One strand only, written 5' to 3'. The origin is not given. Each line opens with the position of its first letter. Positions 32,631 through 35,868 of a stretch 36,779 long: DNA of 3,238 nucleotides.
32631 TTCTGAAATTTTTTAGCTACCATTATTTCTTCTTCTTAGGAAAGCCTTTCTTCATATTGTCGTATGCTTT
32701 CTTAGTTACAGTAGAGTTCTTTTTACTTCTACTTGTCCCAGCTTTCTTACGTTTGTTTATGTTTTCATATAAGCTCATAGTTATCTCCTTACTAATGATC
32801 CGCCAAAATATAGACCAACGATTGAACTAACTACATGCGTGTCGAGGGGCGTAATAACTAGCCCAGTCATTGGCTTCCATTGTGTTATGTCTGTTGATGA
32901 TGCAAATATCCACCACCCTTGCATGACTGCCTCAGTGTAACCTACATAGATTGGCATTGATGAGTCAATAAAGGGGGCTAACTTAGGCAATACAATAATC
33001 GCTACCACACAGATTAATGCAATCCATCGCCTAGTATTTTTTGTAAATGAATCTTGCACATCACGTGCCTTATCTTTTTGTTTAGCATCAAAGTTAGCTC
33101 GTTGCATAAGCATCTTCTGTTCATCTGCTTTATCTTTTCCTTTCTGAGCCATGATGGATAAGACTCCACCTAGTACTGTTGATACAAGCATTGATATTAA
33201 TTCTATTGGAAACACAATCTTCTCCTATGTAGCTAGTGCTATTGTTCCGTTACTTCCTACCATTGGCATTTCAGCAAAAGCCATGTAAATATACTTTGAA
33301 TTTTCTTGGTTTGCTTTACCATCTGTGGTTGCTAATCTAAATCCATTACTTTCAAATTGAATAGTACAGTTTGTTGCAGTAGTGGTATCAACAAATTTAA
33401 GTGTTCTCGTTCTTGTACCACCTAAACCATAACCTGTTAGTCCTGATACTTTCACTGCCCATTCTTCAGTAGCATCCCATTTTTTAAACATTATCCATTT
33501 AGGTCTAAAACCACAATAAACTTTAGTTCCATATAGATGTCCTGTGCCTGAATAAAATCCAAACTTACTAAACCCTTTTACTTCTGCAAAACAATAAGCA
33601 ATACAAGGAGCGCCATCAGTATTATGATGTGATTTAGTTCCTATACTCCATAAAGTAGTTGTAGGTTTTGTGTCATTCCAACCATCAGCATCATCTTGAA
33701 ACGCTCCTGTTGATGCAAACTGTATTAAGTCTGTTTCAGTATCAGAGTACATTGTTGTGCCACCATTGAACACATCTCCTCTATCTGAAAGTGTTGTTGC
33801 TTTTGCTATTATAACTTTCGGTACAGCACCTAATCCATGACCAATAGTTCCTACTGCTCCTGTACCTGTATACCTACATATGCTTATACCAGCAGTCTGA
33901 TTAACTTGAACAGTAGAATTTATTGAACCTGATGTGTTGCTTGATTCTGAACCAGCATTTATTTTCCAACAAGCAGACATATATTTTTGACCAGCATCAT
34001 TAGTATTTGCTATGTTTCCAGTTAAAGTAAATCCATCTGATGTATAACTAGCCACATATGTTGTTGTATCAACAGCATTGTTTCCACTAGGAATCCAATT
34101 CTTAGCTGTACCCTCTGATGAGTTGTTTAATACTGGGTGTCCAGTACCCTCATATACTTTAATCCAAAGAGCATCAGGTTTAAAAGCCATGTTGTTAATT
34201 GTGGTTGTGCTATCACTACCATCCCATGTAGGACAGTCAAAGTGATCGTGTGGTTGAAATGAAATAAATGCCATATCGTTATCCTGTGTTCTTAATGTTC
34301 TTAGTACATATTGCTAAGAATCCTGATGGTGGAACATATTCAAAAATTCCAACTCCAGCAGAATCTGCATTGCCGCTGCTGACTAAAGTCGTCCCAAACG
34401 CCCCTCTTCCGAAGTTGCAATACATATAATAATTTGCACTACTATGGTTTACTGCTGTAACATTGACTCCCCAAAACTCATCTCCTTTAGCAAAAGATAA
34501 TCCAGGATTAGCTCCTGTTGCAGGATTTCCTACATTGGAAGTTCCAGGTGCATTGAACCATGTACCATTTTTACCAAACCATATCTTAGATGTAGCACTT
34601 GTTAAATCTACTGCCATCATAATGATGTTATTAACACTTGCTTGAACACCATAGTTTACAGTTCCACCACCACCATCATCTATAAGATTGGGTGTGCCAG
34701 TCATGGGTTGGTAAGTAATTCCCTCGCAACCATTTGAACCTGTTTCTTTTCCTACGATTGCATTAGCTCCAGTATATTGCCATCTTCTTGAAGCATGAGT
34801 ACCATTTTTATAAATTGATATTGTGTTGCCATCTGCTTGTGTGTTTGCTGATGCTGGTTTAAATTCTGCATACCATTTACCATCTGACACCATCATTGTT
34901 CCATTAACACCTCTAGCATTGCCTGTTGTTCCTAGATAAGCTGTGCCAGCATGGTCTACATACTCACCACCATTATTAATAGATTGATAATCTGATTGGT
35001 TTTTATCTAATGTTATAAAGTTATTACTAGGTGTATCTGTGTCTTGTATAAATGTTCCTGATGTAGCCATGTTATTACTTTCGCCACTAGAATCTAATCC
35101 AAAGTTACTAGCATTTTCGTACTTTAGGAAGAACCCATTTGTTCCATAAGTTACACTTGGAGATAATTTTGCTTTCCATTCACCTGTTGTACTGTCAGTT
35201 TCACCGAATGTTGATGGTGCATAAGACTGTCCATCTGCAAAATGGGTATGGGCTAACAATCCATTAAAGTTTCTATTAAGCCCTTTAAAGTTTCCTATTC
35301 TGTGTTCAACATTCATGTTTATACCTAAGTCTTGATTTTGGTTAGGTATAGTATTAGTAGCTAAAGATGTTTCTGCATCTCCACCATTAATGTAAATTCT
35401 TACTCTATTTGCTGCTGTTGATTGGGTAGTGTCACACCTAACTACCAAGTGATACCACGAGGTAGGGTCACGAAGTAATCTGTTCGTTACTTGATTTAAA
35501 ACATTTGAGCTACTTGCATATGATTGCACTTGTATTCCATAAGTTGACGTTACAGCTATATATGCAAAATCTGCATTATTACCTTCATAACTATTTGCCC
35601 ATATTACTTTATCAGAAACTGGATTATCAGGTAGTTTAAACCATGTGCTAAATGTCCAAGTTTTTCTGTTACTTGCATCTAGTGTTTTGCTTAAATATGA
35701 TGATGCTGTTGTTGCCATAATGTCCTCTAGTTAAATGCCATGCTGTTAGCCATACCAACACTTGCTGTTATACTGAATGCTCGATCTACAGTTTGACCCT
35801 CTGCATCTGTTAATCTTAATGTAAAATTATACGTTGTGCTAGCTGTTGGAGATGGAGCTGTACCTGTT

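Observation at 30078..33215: A six-gene envelope-directed cassette closes the late operon, and no endolysin is recognisable anywhere in the complete genome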

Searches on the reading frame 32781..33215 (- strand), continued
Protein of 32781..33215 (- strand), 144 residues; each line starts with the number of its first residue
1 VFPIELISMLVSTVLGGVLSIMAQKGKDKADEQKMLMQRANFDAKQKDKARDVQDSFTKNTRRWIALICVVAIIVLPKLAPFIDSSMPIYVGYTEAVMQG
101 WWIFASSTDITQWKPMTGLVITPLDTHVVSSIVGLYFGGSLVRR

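Call 115: search_solved_structures(query=L105:5950-6426:+, max_evalue=0.01)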
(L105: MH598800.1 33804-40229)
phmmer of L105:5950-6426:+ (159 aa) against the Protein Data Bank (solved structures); distinct sequences matched with E-value up to 0.01: 8.
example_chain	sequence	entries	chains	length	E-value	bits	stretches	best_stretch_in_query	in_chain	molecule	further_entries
4aqn_A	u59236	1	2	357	3.1e-09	40.4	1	29-159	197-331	PESTICIN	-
4epf_A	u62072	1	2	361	3.2e-09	40.4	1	29-159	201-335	Pesticin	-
4arp_A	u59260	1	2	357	4.4e-09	39.9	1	29-159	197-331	PESTICIN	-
4arq_B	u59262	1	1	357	6e-09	39.5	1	29-159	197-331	PESTICIN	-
4arq_A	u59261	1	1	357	6e-09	39.5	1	29-159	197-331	PESTICIN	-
4arm_B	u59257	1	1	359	1.6e-08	38.1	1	29-159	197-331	PESTICIN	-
4arm_A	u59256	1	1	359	1.6e-08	38.1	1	29-159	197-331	PESTICIN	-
4arl_A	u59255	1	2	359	4.2e-08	36.7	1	29-159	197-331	PESTICIN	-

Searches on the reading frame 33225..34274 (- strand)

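Call 6: search_protein_families(library=pfam, proteins=[window:33225-34274:-], max_evalue=1)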
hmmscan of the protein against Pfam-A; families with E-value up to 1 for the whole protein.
window:33225-34274:- (349 aa): 1 family
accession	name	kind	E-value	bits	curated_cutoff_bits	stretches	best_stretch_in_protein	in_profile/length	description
PF24299.1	DUF7483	-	5.6e-76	256.2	27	1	8-337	2-330/330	Domain of unknown function (DUF7483)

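Call 7: search_protein_families(library=phrogs, proteins=[window:33225-34274:-], max_evalue=1)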
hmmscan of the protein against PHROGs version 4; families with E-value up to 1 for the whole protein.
window:33225-34274:- (349 aa): 2 families
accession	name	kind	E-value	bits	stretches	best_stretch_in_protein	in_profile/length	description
phrog_19943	-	head and packaging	9.9e-72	243.1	1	7-342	897-1225/1227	virion structural protein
phrog_24898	-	tail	3.7e-55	188.5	1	7-345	33-369/371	tail fiber protein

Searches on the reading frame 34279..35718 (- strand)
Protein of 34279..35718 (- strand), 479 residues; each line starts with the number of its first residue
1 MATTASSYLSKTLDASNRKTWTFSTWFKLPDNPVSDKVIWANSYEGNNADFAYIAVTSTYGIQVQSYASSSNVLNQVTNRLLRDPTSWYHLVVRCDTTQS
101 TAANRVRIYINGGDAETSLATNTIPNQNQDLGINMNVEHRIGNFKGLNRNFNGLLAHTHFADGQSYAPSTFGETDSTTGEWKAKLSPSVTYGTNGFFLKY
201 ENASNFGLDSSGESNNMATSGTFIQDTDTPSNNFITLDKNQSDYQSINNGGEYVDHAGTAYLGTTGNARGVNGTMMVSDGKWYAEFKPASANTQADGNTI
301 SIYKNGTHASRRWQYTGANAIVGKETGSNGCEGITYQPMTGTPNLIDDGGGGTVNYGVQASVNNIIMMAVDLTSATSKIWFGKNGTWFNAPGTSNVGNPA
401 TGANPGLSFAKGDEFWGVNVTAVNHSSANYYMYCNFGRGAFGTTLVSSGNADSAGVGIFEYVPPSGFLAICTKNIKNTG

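Call 6: search_protein_families(library=pfam, proteins=[window:34279-35718:-], max_evalue=1)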
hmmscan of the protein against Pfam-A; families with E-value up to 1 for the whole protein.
window:34279-35718:- (479 aa): 0 families

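Call 7: search_protein_families(library=phrogs, proteins=[window:34279-35718:-], max_evalue=1)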
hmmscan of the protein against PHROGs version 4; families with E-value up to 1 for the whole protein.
window:34279-35718:- (479 aa): 4 families
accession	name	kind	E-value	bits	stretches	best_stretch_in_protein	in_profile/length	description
phrog_27411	-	unknown function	2e-57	196.2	1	5-476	3-438/439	-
phrog_19943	-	head and packaging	7.2e-38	130.9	2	5-184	33-206/1227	virion structural protein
phrog_11605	-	unknown function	0.25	12.4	1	34-102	60-126/138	-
phrog_38388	-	unknown function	0.93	10.4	0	374-393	32-51/75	-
